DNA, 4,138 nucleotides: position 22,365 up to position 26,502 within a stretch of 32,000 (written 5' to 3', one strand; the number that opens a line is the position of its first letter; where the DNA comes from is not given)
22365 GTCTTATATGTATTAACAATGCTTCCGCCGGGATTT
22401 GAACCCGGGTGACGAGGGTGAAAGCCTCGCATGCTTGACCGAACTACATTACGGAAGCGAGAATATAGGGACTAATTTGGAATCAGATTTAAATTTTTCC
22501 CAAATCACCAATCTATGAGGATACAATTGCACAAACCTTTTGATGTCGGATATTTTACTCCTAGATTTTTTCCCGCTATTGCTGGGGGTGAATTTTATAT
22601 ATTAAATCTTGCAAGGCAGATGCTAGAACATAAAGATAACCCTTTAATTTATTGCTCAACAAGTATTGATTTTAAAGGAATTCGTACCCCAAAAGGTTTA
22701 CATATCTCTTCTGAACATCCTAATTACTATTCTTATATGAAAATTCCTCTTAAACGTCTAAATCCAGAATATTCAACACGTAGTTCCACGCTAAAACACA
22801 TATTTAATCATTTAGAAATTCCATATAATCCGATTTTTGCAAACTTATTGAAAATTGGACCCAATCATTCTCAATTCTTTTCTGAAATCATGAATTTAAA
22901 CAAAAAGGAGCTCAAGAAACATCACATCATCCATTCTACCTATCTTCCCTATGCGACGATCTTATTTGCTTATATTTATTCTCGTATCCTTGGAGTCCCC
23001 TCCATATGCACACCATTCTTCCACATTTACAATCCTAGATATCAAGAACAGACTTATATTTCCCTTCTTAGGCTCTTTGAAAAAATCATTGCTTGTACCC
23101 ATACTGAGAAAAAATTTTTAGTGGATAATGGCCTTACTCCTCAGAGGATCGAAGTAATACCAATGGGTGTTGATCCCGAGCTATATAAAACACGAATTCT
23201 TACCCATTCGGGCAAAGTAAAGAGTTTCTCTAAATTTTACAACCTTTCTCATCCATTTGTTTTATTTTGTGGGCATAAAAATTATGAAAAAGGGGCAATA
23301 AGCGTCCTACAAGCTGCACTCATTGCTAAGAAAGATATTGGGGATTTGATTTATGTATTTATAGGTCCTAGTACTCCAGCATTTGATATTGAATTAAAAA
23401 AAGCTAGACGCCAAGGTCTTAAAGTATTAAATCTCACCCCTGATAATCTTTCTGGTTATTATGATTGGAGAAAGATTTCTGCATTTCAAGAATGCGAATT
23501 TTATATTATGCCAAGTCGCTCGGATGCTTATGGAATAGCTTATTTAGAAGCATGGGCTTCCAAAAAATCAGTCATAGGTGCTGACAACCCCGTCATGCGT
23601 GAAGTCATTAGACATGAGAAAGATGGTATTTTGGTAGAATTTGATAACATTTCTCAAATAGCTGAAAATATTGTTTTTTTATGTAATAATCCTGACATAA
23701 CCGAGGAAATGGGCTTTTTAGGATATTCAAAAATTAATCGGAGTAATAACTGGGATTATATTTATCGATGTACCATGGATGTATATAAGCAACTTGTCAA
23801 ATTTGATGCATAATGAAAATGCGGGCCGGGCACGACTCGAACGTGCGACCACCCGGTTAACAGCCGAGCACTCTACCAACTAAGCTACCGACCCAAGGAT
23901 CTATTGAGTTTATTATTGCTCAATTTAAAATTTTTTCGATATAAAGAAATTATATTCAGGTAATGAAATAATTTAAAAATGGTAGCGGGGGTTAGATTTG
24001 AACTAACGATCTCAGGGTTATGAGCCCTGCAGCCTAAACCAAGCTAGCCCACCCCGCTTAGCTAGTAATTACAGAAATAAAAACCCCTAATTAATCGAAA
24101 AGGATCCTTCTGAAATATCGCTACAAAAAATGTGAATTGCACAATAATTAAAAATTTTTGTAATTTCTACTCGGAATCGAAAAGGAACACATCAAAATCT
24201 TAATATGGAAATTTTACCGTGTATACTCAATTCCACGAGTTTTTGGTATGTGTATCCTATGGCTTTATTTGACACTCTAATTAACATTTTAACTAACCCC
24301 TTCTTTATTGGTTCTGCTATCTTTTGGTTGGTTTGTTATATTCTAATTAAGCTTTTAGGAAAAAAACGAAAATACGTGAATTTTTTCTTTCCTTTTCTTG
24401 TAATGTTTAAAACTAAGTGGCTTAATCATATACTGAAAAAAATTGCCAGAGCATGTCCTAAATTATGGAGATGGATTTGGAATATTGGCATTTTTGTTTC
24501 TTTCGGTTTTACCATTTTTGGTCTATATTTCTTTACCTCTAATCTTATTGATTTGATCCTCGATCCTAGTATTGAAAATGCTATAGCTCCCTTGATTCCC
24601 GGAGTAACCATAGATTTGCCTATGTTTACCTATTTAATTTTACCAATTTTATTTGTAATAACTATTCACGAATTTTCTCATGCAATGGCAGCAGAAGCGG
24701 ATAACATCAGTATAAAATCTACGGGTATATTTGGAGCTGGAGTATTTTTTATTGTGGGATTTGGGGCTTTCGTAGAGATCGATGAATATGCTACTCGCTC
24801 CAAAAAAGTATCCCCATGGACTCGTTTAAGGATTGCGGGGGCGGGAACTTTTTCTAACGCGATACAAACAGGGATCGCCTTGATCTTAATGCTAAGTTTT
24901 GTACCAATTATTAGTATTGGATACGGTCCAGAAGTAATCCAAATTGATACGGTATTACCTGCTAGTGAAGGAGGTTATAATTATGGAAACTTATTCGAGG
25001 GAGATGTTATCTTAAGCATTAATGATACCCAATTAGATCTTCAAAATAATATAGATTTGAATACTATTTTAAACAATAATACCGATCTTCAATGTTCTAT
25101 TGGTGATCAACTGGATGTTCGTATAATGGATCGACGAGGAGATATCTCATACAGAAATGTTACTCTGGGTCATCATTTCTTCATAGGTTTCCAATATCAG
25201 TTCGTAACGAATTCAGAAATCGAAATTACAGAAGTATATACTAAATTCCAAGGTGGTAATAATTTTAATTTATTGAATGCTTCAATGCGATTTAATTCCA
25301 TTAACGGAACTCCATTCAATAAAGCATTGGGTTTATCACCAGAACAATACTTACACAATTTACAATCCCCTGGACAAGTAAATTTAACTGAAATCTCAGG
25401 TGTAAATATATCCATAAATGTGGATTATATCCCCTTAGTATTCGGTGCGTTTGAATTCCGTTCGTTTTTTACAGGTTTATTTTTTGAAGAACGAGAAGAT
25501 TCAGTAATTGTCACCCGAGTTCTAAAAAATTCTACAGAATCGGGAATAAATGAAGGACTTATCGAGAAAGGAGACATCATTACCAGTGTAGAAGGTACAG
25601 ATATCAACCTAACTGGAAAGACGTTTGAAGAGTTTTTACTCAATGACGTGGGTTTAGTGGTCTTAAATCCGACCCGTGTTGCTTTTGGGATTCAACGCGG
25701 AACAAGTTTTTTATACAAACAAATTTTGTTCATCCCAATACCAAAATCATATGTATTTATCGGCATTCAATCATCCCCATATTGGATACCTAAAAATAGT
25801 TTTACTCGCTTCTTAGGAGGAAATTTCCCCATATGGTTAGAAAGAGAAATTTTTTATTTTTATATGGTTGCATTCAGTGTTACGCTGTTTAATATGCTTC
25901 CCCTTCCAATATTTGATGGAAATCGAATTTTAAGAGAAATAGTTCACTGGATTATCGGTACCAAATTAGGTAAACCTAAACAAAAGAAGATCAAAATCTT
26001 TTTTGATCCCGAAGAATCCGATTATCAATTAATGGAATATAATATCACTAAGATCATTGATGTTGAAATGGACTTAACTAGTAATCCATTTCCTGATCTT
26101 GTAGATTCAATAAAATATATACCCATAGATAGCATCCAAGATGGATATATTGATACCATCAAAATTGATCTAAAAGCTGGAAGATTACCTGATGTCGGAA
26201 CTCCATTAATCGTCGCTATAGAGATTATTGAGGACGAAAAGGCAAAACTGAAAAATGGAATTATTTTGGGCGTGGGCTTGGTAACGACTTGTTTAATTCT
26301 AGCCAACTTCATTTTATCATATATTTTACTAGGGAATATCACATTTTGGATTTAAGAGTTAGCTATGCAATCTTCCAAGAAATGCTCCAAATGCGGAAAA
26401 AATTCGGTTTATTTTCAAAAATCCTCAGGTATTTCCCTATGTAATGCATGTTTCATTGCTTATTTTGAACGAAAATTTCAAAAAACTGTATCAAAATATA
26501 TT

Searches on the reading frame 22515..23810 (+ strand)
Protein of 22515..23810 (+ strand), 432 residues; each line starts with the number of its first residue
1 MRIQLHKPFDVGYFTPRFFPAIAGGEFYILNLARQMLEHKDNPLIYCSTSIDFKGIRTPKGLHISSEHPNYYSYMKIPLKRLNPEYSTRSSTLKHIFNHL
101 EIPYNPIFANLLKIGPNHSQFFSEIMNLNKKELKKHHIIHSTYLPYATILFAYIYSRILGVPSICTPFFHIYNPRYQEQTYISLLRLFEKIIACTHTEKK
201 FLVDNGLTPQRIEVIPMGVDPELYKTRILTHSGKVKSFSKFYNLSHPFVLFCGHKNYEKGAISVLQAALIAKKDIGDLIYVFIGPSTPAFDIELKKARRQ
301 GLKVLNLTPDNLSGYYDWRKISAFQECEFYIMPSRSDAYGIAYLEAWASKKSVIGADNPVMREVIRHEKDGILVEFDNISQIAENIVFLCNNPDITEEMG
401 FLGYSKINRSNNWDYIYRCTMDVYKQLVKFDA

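Call 5: search_protein_families(library=pfam, proteins=[window:22515-23810:+], max_evalue=0.01)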
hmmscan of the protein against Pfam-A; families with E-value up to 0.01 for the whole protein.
window:22515-23810:+ (432 aa): 4 families
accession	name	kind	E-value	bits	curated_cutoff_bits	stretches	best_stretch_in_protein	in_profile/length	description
PF00534.26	Glycos_transf_1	-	1.6e-17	64.1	26.4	1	245-399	14-165/172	Glycosyl transferases group 1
PF13692.12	Glyco_trans_1_4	-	1.1e-13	52.1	27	1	247-392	2-142/142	Glycosyl transferases group 1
PF13439.12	Glyco_transf_4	-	5.9e-12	46.4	28.5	1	114-222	53-169/170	Glycosyltransferase Family 4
PF13579.12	Glyco_trans_4_4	-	0.00047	21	29.7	1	133-218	69-158/158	Glycosyl transferase 4-like domain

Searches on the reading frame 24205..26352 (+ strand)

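Call 5: search_protein_families(library=pfam, proteins=[window:24205-26352:+], max_evalue=0.01)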
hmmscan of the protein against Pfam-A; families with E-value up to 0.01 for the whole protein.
window:24205-26352:+ (716 aa): 4 families
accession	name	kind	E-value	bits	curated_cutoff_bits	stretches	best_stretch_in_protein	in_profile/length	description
PF02163.28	Peptidase_M50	-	5.8e-22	78.6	27.2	2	143-338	1-106/221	Peptidase family M50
PF00595.29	PDZ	-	9.6e-07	29.5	23.2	1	431-468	24-58/81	PDZ domain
PF13180.12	PDZ_2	-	9.3e-06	26.3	27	0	424-472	4-49/80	PDZ domain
PF17820.7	PDZ_6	-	0.001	19.2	27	0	451-478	15-40/54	PDZ domain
